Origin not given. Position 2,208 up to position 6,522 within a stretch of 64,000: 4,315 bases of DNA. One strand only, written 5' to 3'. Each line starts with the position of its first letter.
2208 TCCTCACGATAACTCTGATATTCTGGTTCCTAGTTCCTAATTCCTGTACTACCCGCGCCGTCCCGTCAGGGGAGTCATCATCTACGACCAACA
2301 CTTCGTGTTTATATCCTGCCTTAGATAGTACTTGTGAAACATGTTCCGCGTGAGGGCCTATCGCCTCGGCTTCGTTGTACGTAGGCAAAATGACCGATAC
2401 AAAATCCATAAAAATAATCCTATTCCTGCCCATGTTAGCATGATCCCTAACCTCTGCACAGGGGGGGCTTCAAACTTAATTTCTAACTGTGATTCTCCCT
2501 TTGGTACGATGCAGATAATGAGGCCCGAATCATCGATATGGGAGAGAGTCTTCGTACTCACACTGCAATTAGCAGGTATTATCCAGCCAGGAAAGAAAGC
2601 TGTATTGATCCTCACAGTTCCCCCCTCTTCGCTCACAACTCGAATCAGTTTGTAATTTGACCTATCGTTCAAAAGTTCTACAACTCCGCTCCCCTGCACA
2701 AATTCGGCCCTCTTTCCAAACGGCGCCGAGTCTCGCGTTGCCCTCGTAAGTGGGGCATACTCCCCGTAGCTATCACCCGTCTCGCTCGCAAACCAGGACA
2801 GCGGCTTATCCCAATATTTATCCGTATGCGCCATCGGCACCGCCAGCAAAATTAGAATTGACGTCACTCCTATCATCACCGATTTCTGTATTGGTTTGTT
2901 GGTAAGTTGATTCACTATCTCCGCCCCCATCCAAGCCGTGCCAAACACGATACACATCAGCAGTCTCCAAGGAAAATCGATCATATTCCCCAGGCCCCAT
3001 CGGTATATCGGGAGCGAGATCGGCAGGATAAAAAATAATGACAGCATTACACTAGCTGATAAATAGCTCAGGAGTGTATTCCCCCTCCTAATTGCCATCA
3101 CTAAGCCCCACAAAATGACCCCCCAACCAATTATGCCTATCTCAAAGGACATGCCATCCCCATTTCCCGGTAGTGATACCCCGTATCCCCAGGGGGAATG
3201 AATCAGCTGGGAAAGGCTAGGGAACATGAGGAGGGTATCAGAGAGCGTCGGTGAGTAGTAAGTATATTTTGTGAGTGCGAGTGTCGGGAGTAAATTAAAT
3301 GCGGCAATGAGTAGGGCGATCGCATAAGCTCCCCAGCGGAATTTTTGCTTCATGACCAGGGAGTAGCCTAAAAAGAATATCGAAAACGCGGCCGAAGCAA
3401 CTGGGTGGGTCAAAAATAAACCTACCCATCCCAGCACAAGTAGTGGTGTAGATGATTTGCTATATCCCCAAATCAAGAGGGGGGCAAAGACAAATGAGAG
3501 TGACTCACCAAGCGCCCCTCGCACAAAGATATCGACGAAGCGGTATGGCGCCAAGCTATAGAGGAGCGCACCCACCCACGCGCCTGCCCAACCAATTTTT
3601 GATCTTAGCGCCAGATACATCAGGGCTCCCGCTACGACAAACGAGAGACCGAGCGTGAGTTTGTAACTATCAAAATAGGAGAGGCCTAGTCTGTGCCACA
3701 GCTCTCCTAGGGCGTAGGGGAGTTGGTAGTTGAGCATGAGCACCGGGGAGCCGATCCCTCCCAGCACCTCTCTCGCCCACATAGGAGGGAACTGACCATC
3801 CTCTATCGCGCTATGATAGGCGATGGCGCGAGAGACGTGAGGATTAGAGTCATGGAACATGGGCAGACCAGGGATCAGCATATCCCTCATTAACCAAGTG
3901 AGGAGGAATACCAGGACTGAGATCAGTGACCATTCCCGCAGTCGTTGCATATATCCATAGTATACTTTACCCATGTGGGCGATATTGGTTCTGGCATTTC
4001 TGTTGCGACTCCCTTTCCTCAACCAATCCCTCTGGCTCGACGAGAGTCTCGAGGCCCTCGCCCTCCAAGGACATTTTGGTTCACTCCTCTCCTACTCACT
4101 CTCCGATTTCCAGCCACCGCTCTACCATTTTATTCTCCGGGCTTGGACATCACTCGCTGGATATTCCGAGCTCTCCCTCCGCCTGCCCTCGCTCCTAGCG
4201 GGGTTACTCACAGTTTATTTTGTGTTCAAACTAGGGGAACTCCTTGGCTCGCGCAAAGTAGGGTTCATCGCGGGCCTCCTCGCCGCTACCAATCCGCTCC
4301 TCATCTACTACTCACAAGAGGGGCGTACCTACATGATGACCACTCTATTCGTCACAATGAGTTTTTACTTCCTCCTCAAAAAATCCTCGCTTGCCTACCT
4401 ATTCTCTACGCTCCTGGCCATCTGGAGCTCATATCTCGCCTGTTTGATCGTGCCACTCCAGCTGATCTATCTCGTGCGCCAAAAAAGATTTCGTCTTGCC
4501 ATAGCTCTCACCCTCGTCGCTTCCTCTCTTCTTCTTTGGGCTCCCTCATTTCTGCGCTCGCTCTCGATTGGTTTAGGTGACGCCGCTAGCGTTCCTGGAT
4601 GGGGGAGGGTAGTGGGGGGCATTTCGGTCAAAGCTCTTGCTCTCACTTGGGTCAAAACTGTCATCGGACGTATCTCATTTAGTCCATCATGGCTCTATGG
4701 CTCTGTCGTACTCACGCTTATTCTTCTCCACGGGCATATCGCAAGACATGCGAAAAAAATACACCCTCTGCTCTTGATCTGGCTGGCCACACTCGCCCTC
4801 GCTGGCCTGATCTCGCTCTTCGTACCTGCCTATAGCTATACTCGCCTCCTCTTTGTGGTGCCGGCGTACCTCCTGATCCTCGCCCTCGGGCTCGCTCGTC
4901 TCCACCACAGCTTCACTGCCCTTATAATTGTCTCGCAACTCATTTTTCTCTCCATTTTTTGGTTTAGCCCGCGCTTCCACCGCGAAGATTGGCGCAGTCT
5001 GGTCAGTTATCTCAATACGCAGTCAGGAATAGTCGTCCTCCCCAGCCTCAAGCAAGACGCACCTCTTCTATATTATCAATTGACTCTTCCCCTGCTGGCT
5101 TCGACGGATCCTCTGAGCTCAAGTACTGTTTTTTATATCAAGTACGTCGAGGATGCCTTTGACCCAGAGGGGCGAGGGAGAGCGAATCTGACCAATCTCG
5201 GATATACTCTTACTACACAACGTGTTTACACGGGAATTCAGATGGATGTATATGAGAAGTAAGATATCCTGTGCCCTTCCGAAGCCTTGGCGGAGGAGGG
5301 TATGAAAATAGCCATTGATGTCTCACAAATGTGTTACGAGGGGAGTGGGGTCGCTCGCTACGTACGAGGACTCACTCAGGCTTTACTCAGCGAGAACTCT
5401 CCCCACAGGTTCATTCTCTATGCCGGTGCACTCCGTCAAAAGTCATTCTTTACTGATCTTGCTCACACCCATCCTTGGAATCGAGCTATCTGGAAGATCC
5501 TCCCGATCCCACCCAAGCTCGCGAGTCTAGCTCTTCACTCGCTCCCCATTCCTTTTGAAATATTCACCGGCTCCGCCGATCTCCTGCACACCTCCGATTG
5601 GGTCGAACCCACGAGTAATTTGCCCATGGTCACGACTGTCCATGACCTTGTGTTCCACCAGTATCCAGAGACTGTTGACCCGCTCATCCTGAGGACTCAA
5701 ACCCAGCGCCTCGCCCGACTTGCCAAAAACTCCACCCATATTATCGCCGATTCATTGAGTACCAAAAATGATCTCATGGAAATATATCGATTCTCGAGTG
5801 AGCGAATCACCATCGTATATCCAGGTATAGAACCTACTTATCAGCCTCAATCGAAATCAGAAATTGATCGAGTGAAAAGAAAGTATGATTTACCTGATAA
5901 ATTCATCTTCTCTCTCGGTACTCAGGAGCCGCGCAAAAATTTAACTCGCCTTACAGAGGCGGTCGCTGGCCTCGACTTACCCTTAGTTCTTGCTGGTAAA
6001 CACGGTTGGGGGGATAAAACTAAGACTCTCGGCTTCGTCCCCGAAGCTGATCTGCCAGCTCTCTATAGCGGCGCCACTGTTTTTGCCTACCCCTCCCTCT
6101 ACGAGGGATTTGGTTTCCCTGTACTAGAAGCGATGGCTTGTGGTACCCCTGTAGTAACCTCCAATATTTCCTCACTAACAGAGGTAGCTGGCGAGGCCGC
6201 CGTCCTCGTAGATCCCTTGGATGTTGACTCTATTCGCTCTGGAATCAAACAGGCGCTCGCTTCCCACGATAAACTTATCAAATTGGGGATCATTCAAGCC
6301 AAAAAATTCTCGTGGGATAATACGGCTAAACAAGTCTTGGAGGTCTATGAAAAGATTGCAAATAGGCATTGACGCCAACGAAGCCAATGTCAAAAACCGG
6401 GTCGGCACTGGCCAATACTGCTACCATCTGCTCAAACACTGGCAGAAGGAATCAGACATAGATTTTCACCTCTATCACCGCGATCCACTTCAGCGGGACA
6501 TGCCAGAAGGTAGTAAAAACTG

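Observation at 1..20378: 20-kb glycan assembly island: candidate protein-glycosylation / surface-glycan system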

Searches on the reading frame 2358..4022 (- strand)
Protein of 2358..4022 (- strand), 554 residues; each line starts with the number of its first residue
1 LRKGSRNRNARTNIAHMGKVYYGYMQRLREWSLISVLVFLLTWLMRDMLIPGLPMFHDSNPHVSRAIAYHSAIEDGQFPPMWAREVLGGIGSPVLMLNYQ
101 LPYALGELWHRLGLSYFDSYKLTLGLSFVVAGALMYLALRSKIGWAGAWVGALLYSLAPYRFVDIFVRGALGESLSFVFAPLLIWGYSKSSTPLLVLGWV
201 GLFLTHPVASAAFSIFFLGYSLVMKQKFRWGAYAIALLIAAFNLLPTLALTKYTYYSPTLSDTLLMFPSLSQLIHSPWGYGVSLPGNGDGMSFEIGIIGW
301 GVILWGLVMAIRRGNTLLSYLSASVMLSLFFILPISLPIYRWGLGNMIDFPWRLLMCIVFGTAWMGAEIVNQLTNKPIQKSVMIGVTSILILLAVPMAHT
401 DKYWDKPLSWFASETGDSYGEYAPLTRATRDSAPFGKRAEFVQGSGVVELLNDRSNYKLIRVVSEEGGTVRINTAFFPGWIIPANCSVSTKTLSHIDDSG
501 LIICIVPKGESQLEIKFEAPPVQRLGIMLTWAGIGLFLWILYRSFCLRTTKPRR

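Call 7: search_protein_families(library=pfam, proteins=[window:2358-4022:-], max_evalue=0.01)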
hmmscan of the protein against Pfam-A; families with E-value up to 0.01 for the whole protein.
window:2358-4022:- (554 aa): 0 families

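Call 13: search_protein_families(library=ncbifam, proteins=[window:2358-4022:-], max_evalue=0.01)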
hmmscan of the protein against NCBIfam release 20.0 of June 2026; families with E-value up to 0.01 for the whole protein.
window:2358-4022:- (554 aa): 0 families

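Call 21: search_solved_structures(query=window:2358-4022:-, max_evalue=10)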
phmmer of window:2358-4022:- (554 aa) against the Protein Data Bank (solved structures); distinct sequences matched with E-value up to 10: 1.
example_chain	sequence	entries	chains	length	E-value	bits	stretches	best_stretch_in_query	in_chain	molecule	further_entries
9k8q_A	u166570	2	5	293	0.67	11.6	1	154-247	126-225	Spm14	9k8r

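Call 41: find_homologous_proteins(query=window:2358-4022:-, max_evalue=0.001)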
Query window:2358-4022:- (554 aa): 246 proteins with E <= 0.001 among 8000 candidates; the best 120 are listed.
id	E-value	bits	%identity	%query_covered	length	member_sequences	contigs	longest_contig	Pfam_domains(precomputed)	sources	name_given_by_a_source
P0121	0.0e+0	1157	100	92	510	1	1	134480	-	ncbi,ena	-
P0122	2.8e-246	837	71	92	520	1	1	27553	-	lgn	-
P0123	4.8e-236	803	67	94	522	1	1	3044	-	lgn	-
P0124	1.5e-234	798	64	97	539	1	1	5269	-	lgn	-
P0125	3.4e-233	793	66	95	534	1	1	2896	-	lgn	-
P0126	4.6e-232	790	68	92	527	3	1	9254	-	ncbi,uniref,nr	ncbi:hypothetical protein COT87_02000 [Candidatus Collierbacteria bacterium CG10_big_fil_rev_8_21_14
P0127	3.8e-230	783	67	93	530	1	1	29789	-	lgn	-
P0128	3.2e-227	774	63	95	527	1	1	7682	-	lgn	-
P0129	2.8e-224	764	64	93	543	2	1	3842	-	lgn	-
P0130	6.6e-224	763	64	95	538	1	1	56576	-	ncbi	ncbi:MAG: hypothetical protein V1487_00505 [bacterium]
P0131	7.9e-224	763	63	95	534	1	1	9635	-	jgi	jgi:hypothetical protein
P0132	5.9e-223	760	64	94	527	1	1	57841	-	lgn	-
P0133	2.9e-221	754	64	92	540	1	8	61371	-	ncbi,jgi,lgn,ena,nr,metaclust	ncbi:MAG: hypothetical protein UX62_C0051G0002 [Microgenomates group bacterium GW2011_GWA2_46_7]|nr:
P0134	4.0e-220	750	63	93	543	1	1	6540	-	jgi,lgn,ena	-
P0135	1.4e-216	739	62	94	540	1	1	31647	-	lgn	-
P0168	6.1e-188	644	55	95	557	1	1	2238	PF09586.17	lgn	-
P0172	1.8e-185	636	55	92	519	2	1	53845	PF10131.16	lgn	-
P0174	3.2e-181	622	54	92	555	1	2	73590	PF09586.17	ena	-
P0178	5.8e-163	562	50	95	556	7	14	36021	PF09586.17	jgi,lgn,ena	-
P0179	3.0e-162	559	50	94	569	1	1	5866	PF10131.16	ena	-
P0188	1.6e-125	438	45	91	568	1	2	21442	PF09586.17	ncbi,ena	-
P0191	2.1e-121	424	42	91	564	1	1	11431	PF09586.17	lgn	-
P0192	7.1e-121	423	40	91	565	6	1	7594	PF09586.17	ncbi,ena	-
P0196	3.4e-115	404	40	96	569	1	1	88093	PF09586.17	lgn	-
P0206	2.7e-100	355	38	92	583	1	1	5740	PF09586.17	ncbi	-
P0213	1.4e-90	323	35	93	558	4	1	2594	PF10131.16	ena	-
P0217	2.3e-57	213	32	91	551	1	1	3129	PF10131.16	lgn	-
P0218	8.3e-57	211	32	92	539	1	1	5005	PF10131.16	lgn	-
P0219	3.1e-56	209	29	91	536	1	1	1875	PF10131.16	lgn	-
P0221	4.4e-52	196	31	87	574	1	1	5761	PF10131.16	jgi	-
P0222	3.2e-49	186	30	87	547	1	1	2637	PF10131.16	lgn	-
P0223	1.1e-46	178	31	89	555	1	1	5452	PF10131.16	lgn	-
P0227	4.4e-45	172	29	90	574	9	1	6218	PF10131.16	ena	-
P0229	1.0e-44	171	28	92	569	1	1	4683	PF10131.16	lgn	-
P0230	1.1e-43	168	29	79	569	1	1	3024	PF10131.16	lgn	-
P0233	4.6e-42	162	28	90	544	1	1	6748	PF10131.16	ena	-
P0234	6.6e-42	162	28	95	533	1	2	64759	PF10131.16,PF13231.13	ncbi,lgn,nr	ncbi:glycosyltransferase family 39 protein [Patescibacteria group bacterium]|nr:glycosyltransferase 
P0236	1.0e-41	161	27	88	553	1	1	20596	PF09586.17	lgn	-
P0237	1.4e-41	161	29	90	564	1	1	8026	PF10131.16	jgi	-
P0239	4.3e-41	159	30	84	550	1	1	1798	PF10131.16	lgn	-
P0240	4.5e-41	159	29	91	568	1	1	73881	PF10131.16,PF13231.13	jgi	jgi:hypothetical protein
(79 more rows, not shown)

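Call 50: search_protein_families(library=pfam, proteins=[window:2358-4022:-], max_evalue=5)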
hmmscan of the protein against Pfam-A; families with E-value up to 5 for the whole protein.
window:2358-4022:- (554 aa): 0 families

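Call 67: find_encoding_contigs(protein=P0121, flank=10000, max_places=3)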
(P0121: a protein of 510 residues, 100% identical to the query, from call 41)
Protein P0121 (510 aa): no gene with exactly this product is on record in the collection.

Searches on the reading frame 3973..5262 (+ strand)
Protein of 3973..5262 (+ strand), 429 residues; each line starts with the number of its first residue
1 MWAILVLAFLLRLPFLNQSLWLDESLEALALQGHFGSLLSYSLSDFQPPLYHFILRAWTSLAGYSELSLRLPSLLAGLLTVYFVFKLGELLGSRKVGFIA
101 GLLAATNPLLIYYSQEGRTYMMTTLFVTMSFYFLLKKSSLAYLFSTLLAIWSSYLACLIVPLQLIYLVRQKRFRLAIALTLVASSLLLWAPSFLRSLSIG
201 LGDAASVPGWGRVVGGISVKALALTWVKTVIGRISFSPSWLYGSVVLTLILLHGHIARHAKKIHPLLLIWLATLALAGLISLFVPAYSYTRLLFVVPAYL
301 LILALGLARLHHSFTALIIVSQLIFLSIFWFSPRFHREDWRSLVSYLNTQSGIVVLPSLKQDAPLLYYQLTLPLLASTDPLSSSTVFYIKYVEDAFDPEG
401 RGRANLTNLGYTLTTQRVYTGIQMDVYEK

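Call 7: search_protein_families(library=pfam, proteins=[window:3973-5262:+], max_evalue=0.01)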
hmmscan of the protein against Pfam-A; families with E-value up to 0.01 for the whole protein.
window:3973-5262:+ (429 aa): 1 family
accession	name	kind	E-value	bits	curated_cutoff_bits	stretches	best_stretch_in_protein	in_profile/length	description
PF13231.12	PMT_2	-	4.6e-11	43.6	26.1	1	47-191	2-156/160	Dolichyl-phosphate-mannose-protein mannosyltransferase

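Call 13: search_protein_families(library=ncbifam, proteins=[window:3973-5262:+], max_evalue=0.01)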
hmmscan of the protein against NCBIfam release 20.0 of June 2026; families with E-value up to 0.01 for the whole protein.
window:3973-5262:+ (429 aa): 1 family
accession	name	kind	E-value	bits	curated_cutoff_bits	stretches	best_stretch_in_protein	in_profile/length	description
TIGR03663.1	TIGR03663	subfamily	2.2e-09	36.8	126.25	1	2-155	5-149/435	flippase activity-associated protein Agl23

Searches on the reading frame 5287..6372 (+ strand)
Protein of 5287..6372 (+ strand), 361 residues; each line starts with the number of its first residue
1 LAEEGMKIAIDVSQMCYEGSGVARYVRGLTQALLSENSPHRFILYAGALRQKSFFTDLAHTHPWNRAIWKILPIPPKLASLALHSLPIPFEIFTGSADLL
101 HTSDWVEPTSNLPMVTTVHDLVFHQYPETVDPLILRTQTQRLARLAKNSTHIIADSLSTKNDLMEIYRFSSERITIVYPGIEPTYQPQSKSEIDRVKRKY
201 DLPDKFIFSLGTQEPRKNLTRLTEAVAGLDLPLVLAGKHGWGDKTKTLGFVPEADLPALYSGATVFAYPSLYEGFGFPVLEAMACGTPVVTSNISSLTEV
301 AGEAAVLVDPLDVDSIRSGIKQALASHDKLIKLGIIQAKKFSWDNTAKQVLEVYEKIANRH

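Call 7: search_protein_families(library=pfam, proteins=[window:5287-6372:+], max_evalue=0.01)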
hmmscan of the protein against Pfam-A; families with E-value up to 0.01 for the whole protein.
window:5287-6372:+ (361 aa): 6 families
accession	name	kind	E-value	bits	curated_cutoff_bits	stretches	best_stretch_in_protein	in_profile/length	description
PF00534.26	Glycos_transf_1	-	5.7e-27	94.8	26.4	1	193-329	4-161/172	Glycosyl transferases group 1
PF13692.12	Glyco_trans_1_4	-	2.7e-20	73.5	27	1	239-325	55-141/142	Glycosyl transferases group 1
PF13439.12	Glyco_transf_4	-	4.2e-14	53.4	28.5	1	20-183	2-168/170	Glycosyltransferase Family 4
PF13524.12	Glyco_trans_1_2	-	1.8e-08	34.9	25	1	221-333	4-121/144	Glycosyl transferase-like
PF20706.3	GT4-conflict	-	3e-06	26.9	26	1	254-300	273-319/385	Family 4 Glycosyltransferase in conflict systems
PF13579.12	Glyco_trans_4_4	-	0.008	17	29.7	0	20-180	1-158/158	Glycosyl transferase 4-like domain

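Call 52: search_protein_families(library=ncbifam, proteins=[window:5287-6372:+], max_evalue=0.00001)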
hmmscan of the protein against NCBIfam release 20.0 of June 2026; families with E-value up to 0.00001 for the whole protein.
window:5287-6372:+ (361 aa): 15 families
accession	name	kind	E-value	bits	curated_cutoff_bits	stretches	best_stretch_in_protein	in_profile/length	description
TIGR04047.1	MSMEG_0565_glyc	hypoth_equivalog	1e-28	100.5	259.85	1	247-355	261-372/373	MSMEG_0565 family glycosyltransferase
TIGR02149.1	glgA_Coryne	subfamily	2.1e-21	76.5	302.4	1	251-357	272-390/391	glycogen synthase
TIGR03449.1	mycothiol_MshA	equivalog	1.9e-20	73.2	462.5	1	235-358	276-404/406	D-inositol-3-phosphate glycosyltransferase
NF038295.1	EPS_HpsP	equivalog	2.6e-16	59.6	550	1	243-357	268-387/388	hormogonium polysaccharide biosynthesis glycosyltransferase HpsP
TIGR03088.1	stp2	hypoth_equivalog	1.8e-12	47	409.05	1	254-356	264-372/374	TIGR03088 family PEP-CTERM/XrtA system glycosyltransferase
NF053787.1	GlcN_PG_synth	equivalog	1.5e-11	43.8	480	1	141-358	136-360/361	N-acetylglucosaminyl phosphatidylglycerol synthase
NF053513.1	Gtran_IagA_BgsA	equivalog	1.6e-11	43.8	460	1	248-358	221-332/333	LTA glycolipid anchor biosynthesis glycosyltransferase, IagA/BgsA family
NF041876.1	EPS_EpsE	equivalog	6.2e-11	42.2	400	1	241-334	274-369/389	exopolysaccharide biosynthesis GT4 family glycosyltransferase EpsE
TIGR02472.1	sucr_P_syn_N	equivalog_domain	9.1e-11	41.2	576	1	255-352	329-436/439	sucrose-phosphate synthase, putative, glycosyltransferase domain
TIGR03999.1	thiol_BshA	equivalog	2.8e-10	39.7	273.7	1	243-357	255-373/375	N-acetyl-alpha-D-glucosaminyl L-malate synthase BshA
TIGR04157.1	glyco_rSAM_CFB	subfamily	8e-10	38.3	400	0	134-225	155-248/406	TIGR04157 family glycosyltransferase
NF047684.1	TeichurnBiosyTuaC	equivalog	8.4e-09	34.8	550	1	109-358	130-390/391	teichuronic acid biosynthesis protein TuaC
NF050063.1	ProtGlycPglJ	equivalog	7e-08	32.1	500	1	148-352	144-361/363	N-acetylgalactosamine-N,N'-diacetylbacillosaminyl-diphospho-undecaprenol 4-alpha-N-acetylgalactosaminyltransferase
NF038229.1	Glyco4_Geo_Pelo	equivalog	1.4e-07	30.8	400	0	246-295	221-270/338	GPMC system family 4 glycosyltransferase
NF012028.0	PRK15484.1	subfamily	2.3e-06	27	618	0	242-352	256-373/380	lipopolysaccharide N-acetylglucosaminyltransferase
